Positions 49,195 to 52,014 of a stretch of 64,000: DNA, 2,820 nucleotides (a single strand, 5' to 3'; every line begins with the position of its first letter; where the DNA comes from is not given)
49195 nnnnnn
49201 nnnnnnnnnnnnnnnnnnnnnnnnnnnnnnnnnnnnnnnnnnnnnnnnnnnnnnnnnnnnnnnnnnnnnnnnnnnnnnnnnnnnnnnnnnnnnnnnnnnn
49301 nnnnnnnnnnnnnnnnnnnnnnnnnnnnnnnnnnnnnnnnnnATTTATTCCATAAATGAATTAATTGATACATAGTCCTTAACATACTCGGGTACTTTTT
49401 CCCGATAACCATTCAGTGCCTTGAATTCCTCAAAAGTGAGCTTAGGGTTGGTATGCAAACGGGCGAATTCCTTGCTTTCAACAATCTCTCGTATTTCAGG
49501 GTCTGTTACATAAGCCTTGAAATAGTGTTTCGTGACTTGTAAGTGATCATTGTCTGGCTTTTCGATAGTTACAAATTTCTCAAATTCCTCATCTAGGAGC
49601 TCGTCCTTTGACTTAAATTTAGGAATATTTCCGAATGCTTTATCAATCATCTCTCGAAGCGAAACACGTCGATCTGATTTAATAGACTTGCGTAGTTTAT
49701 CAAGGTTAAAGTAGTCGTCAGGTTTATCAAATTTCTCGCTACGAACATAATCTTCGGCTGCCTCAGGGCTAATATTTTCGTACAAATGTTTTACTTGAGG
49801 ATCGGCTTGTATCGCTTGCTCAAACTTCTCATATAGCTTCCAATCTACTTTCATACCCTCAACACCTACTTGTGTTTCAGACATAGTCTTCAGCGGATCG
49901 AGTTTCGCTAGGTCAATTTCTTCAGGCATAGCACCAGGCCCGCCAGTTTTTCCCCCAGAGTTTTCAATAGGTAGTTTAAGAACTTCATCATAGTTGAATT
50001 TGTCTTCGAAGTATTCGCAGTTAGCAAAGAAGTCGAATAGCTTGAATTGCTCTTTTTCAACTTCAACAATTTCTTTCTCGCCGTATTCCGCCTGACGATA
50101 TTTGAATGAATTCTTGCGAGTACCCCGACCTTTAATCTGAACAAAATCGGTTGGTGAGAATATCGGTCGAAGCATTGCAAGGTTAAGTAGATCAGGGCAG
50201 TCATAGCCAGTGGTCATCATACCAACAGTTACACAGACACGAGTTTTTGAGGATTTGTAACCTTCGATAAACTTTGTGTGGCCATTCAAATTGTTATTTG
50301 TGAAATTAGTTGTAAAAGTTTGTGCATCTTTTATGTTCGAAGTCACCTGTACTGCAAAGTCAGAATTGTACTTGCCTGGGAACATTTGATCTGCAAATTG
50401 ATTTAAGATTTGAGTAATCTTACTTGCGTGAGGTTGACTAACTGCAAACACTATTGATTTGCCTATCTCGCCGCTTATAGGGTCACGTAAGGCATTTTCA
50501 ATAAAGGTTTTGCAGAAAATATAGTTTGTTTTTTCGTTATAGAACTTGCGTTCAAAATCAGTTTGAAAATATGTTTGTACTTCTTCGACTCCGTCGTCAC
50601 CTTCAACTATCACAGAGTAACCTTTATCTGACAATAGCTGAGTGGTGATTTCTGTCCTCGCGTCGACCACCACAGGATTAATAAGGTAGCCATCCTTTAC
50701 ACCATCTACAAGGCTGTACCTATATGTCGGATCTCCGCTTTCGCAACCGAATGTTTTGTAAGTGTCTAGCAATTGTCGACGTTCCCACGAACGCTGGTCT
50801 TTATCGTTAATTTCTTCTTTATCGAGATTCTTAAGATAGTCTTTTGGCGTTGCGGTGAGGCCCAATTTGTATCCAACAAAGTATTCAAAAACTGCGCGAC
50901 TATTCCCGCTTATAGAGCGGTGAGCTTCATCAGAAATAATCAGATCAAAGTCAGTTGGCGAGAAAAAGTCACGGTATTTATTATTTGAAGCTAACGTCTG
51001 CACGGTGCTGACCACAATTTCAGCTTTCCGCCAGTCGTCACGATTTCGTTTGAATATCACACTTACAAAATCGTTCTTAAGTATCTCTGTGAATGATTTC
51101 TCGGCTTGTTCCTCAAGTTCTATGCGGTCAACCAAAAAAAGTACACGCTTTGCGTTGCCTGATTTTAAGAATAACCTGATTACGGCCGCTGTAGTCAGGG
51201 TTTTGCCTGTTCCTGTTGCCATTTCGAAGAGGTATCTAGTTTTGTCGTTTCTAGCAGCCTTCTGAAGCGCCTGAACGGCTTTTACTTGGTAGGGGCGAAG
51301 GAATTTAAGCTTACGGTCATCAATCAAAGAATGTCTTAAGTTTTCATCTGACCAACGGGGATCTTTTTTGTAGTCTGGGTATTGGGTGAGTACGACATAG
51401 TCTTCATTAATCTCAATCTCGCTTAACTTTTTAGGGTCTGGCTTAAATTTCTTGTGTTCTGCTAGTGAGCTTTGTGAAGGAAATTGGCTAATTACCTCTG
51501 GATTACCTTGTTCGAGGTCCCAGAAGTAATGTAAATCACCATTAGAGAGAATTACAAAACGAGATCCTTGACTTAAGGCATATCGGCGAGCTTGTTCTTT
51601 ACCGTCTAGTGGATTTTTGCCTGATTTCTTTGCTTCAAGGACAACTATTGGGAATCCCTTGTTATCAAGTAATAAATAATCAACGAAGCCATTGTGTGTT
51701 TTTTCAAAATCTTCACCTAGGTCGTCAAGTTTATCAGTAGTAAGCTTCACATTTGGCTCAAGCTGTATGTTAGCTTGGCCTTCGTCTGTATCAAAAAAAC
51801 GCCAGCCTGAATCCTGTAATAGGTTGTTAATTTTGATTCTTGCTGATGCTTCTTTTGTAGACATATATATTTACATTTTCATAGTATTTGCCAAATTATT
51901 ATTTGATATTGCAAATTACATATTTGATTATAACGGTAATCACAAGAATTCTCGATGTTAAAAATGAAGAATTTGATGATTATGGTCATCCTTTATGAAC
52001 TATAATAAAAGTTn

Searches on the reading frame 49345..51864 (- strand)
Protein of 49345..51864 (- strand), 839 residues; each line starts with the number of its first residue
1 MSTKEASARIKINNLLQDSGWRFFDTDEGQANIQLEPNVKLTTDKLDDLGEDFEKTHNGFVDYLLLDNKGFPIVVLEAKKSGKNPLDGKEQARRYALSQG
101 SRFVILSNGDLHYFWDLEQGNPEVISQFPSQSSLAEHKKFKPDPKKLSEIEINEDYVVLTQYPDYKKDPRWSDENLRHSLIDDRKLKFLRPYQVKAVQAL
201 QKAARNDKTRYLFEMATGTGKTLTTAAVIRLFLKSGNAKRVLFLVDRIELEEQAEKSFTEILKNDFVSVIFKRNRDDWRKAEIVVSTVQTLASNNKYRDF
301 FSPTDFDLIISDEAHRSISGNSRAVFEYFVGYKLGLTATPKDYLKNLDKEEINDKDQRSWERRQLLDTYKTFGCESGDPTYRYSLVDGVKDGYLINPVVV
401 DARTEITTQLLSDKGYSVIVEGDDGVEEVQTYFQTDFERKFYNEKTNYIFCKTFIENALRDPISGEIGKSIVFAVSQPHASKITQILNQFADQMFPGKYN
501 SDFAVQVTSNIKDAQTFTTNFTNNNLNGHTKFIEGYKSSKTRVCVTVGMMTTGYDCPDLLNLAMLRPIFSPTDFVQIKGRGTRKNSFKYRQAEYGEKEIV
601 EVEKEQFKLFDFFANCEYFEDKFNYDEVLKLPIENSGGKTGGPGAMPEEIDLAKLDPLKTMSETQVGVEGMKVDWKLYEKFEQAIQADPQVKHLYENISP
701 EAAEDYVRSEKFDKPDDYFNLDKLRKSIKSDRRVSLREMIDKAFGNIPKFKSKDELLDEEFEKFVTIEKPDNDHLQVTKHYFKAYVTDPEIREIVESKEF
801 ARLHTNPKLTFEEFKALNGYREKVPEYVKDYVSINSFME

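Call 3: search_protein_families(library=pfam, proteins=[window:49345-51864:-], max_evalue=1)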
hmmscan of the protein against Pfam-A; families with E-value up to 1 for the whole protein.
window:49345-51864:- (839 aa): 10 families
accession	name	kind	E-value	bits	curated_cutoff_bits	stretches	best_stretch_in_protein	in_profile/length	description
PF04851.21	ResIII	-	6e-40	137.3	22.5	1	189-341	4-163/164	Type III restriction enzyme, res subunit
PF18766.7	SWI2_SNF2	-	6.9e-15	55.7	26.7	1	192-353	1-159/221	SWI2/SNF2 ATPase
PF00270.35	DEAD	-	5.3e-12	46.2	26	1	191-344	2-164/167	DEAD/DEAH box helicase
PF04313.20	HSDR_N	-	2.7e-09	37.6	25.1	1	54-120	121-195/198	Type I restriction enzyme R protein N terminus (HSDR_N)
PF13588.12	HSDR_N_2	-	2.2e-05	25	25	1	57-124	35-105/110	Type I restriction enzyme R protein N terminus (HSDR_N)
PF00176.29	SNF2-rel_dom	-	0.00082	19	24.9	1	192-340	1-163/290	SNF2-related domain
PF00271.37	Helicase_C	-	0.0024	18.6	23.5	1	531-584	56-109/110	Helicase conserved C-terminal domain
PF09951.15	Imm33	-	0.043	14.1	25.4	1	17-40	26-49/87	Immunity protein Imm33 domain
PF13935.11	Ead_Ea22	-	0.15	13.1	27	1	230-294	58-117/139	Ead/Ea22-like protein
PF13872.12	AAA_34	-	0.21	10.9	27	1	206-293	58-153/306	P-loop containing NTP hydrolase pore-1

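Call 4: search_protein_families(library=padloc, proteins=[window:49345-51864:-], max_evalue=1)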
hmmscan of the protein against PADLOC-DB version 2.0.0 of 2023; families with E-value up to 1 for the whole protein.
window:49345-51864:- (839 aa): 19 families
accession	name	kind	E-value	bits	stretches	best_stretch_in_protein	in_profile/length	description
PDLC03047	REase_I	-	2e-59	199.4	2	189-625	344-735/1107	Type I restriction enzyme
PDLC03049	REase_I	-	9.6e-36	121.1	2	33-343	32-326/807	Type I restriction enzyme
PDLC03042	REase_I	-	1.2e-29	100.4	1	189-584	445-830/1170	Type I restriction enzyme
PDLC02707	PbeA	-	2.3e-22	77.3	2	174-345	247-418/672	PbeA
PDLC03658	mREase_IV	-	2.6e-21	73.1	2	193-341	227-372/953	Type IV methyl-directed restriction enzyme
PDLC03659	mREase_IV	-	6.4e-18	62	2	207-377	238-414/945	Type IV methyl-directed restriction enzyme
PDLC02704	PbeA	-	9.3e-17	58.7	1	163-353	244-431/682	PbeA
PDLC03048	REase_I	-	4.3e-15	52.9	1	182-558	234-628/976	Type I restriction enzyme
PDLC02706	PbeA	-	5.2e-13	46.5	1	190-350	271-441/722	PbeA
PDLC03045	REase_I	-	7.2e-13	45.4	1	185-356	254-434/995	Type I restriction enzyme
PDLC03046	REase_I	-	3.9e-07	26.4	1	182-261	253-336/1025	Type I restriction enzyme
PDLC02703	PbeA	-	5.5e-07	26.5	1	208-341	261-405/626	PbeA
PDLC01439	typeIV_DinG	-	5.7e-07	26.6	1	190-260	17-82/575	CAS-IV-A; associated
PDLC00659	HmaA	-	4.1e-06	22.9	1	191-316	107-234/1176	SNF2 helicase / DEAD-box helicase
PDLC02500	BrxHI|BrxHII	-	1.7e-05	21.6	1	197-335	96-259/933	BrxHI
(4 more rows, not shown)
